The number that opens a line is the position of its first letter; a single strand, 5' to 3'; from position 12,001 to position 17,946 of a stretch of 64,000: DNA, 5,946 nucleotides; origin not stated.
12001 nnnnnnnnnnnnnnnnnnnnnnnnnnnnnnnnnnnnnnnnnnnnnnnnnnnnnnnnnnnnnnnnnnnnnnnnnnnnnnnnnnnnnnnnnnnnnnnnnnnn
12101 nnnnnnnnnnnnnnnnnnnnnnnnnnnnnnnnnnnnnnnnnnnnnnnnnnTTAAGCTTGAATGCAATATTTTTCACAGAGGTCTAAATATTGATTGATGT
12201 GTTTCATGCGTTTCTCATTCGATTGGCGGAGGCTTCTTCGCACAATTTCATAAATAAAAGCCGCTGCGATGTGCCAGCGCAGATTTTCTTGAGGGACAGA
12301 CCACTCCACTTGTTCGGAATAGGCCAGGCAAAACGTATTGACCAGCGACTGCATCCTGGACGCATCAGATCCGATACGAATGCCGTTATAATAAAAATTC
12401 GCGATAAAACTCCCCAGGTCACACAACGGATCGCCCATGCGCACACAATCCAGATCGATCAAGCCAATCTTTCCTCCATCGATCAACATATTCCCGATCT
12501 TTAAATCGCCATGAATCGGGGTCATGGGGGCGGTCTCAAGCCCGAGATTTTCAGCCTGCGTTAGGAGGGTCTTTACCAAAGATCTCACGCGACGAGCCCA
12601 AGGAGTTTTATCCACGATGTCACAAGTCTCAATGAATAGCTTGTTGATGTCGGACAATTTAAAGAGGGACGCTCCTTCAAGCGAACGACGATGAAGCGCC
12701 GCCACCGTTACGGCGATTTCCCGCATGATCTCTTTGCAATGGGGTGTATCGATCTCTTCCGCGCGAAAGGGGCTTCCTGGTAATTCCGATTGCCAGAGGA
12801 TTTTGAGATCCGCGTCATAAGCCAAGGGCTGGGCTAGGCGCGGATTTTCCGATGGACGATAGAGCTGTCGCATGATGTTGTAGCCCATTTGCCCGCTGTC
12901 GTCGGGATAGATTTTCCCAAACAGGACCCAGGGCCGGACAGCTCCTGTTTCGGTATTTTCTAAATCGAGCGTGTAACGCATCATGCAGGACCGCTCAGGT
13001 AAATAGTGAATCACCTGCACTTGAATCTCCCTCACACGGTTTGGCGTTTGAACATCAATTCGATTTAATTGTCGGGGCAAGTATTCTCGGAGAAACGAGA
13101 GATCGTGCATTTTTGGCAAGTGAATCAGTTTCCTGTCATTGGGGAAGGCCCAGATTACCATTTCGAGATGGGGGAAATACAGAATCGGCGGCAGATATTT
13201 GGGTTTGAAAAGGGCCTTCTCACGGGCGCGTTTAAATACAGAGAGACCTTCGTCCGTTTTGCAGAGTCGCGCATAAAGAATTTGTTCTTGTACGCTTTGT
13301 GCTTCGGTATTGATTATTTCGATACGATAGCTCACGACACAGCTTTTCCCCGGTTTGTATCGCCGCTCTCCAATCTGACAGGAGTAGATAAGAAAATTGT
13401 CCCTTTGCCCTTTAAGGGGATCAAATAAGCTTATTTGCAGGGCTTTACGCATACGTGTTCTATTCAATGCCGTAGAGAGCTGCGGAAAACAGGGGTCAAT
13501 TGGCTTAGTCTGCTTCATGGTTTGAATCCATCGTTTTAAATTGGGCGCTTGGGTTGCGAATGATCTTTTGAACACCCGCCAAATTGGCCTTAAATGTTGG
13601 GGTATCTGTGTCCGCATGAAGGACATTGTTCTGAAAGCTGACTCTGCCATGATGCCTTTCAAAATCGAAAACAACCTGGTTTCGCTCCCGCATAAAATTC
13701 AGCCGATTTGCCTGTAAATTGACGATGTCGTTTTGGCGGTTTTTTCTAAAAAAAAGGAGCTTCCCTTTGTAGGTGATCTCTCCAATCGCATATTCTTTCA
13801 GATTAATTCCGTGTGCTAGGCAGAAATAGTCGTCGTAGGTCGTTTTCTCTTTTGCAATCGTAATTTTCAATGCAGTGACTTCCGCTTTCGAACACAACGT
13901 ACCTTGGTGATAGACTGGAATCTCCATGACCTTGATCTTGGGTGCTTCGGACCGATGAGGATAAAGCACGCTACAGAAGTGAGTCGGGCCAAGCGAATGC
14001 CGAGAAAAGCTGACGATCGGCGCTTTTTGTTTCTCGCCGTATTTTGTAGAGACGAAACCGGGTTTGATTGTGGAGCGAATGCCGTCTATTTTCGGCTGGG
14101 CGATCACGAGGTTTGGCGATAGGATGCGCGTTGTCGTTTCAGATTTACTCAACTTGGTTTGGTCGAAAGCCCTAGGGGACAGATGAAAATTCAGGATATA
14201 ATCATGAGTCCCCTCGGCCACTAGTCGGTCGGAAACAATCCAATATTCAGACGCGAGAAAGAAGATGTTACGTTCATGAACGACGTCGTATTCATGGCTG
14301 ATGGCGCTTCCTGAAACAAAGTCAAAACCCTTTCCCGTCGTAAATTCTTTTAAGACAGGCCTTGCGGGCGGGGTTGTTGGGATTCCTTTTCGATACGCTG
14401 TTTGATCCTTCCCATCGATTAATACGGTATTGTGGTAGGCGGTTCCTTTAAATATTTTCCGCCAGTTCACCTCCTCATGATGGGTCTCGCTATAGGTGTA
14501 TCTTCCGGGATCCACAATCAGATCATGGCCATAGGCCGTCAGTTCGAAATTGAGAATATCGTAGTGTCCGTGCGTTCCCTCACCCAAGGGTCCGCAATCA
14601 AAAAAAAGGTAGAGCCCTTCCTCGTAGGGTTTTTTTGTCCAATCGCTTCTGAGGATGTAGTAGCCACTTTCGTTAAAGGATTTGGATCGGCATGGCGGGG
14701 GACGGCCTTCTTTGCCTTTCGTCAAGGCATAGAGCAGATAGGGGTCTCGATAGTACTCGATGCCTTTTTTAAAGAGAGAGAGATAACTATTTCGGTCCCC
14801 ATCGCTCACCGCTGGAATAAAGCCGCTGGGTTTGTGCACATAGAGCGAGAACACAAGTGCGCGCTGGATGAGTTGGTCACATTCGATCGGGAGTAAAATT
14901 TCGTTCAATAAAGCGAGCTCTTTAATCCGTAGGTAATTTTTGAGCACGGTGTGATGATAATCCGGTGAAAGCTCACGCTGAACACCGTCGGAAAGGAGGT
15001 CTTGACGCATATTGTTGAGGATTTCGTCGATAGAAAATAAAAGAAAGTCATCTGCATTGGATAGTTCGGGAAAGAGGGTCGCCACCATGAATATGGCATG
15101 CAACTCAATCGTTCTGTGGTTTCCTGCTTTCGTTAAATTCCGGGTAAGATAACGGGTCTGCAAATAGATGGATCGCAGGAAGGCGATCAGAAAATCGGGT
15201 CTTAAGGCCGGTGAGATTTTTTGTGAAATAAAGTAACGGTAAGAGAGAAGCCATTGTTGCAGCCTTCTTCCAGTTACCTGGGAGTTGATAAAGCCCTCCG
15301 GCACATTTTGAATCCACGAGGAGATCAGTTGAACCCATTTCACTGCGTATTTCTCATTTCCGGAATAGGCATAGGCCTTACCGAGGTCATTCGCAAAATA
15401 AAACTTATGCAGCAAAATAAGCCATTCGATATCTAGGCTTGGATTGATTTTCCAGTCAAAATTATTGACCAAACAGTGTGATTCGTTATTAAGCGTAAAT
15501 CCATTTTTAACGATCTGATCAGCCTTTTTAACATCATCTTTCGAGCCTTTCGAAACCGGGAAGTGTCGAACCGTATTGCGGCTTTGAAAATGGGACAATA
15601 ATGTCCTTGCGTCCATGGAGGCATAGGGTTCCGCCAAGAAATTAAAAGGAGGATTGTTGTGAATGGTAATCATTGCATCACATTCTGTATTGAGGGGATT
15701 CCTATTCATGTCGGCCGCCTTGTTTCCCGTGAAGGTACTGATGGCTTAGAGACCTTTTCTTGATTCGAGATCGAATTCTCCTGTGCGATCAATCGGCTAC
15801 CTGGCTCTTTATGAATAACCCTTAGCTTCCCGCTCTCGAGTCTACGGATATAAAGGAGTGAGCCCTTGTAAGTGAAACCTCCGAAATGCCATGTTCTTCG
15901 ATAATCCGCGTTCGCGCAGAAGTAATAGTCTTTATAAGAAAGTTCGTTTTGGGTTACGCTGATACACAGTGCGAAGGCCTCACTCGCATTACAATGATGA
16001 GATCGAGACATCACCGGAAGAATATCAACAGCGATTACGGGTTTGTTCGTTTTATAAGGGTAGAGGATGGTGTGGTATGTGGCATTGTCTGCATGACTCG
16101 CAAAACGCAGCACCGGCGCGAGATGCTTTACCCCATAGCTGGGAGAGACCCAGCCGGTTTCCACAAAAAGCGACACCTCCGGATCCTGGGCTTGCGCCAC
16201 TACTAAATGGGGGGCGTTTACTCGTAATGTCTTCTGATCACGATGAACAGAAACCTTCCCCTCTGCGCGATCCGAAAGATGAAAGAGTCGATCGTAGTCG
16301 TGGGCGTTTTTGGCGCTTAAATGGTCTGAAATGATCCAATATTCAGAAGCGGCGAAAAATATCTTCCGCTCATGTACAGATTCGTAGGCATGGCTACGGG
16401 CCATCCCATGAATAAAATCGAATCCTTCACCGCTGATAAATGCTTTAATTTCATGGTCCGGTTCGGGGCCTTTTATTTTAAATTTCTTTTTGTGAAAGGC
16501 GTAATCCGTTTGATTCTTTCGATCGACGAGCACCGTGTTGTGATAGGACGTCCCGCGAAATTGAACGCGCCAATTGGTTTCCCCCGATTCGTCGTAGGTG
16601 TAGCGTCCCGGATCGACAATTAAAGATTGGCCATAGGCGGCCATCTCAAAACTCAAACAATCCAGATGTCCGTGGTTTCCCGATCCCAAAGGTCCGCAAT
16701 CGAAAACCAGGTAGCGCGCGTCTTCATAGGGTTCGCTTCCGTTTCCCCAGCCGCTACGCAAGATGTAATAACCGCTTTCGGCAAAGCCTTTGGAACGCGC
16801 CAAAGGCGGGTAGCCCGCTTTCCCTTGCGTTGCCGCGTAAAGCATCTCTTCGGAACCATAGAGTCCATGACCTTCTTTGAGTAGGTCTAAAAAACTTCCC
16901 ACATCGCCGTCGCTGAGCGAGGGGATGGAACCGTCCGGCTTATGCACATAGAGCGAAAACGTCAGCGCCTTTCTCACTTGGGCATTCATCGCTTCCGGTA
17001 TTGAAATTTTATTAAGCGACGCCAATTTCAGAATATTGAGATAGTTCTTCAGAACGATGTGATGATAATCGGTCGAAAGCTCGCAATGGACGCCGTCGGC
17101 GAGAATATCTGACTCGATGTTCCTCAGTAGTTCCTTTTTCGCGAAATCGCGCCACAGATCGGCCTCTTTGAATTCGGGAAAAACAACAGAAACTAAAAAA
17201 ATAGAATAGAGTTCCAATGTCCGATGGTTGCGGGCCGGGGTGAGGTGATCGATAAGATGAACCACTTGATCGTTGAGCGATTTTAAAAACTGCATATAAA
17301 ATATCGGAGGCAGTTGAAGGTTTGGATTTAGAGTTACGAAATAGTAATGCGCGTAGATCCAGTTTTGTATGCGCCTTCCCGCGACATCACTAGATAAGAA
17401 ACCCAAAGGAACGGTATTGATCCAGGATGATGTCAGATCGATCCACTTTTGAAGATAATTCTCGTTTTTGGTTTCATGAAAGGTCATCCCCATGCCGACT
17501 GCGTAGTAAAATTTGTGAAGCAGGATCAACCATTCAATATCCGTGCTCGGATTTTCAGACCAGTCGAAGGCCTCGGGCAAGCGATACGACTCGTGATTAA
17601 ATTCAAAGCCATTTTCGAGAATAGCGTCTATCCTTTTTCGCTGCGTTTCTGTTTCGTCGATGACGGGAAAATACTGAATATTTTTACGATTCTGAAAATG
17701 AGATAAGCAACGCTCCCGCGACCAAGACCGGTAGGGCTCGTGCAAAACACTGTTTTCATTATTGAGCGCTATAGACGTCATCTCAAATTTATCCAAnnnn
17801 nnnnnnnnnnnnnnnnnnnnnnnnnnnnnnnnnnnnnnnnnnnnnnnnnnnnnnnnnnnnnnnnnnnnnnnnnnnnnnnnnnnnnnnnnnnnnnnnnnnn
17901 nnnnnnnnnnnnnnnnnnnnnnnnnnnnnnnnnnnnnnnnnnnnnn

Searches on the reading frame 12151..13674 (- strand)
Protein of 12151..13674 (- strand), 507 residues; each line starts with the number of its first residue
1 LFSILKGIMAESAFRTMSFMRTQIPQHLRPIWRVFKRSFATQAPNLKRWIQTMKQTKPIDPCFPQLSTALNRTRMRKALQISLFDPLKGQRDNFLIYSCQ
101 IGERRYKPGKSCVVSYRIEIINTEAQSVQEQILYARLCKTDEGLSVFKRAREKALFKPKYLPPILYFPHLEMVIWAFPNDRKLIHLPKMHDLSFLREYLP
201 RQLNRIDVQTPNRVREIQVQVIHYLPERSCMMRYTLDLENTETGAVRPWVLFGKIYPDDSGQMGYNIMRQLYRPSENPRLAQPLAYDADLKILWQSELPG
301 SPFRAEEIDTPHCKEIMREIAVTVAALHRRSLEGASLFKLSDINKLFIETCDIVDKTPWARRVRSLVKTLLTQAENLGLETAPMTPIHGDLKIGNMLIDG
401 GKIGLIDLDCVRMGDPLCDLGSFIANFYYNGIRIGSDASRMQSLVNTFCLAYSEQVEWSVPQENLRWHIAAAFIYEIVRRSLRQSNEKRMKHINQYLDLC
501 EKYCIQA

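Call 66: search_protein_families(library=pfam, proteins=[window:12151-13674:-], max_evalue=0.00001)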
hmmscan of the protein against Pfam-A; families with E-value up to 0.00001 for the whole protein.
window:12151-13674:- (507 aa): 1 family
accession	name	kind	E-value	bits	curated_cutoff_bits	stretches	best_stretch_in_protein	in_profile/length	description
PF01636.29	APH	-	3.9e-17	63.2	23.2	1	268-429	44-214/239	Phosphotransferase enzyme family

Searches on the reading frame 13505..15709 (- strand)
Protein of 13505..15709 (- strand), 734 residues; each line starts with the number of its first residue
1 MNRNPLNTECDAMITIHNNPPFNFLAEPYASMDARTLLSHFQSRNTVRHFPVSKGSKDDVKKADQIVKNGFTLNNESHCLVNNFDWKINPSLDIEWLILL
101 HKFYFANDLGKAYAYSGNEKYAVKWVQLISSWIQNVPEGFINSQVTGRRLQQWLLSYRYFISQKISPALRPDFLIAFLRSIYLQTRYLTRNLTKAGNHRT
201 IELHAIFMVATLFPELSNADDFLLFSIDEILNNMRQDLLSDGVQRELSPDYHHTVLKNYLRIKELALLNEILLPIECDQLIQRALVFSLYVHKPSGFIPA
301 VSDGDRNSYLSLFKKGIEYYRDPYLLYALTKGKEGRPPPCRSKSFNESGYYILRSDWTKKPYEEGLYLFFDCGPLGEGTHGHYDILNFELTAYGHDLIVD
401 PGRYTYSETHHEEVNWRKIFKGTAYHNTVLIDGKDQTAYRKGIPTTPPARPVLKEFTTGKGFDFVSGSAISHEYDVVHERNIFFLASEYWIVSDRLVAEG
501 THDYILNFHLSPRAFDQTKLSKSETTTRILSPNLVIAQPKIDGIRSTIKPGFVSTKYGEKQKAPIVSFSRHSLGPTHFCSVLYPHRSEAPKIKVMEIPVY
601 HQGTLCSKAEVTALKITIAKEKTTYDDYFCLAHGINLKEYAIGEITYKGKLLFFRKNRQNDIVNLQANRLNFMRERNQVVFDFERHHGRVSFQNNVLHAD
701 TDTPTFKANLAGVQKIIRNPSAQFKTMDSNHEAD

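Call 66: search_protein_families(library=pfam, proteins=[window:13505-15709:-], max_evalue=0.00001)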
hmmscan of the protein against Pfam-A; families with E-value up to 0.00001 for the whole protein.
window:13505-15709:- (734 aa): 2 families
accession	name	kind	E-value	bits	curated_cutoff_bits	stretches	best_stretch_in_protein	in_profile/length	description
PF16889.11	Hepar_II_III_N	-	7.3e-46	157.5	22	1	34-321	28-333/340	Heparinase II/III N-terminus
PF07940.18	Hepar_II_III_C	-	7.1e-37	127.6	24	1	339-564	3-219/237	Heparinase II/III-like, C-terminal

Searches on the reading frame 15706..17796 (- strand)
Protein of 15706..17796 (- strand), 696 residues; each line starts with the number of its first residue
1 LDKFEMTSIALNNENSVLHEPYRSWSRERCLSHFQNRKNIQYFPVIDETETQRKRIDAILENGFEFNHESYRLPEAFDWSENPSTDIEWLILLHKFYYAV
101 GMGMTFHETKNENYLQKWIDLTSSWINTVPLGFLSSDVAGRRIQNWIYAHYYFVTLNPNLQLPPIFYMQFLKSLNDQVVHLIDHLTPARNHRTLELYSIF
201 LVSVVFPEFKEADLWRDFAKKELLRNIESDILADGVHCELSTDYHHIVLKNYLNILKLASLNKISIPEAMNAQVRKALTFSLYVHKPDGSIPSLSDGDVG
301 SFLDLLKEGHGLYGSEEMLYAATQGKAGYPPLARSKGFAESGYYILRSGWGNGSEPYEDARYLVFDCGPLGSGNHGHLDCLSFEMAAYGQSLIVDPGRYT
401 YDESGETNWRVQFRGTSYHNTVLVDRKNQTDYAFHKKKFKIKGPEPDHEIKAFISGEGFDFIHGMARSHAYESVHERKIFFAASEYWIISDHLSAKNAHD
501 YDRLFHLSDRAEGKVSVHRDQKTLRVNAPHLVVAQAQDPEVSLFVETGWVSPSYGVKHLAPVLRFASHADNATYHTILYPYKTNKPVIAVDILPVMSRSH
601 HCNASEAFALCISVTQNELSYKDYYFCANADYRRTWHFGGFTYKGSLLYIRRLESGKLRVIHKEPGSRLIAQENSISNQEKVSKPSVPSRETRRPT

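Call 66: search_protein_families(library=pfam, proteins=[window:15706-17796:-], max_evalue=0.00001)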
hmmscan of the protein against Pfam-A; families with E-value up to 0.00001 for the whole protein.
window:15706-17796:- (696 aa): 2 families
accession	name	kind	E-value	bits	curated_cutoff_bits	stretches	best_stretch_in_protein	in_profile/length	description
PF16889.11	Hepar_II_III_N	-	1.6e-44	153.1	22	1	27-301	28-317/340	Heparinase II/III N-terminus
PF07940.18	Hepar_II_III_C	-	4.2e-36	125.1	24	1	331-568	2-226/237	Heparinase II/III-like, C-terminal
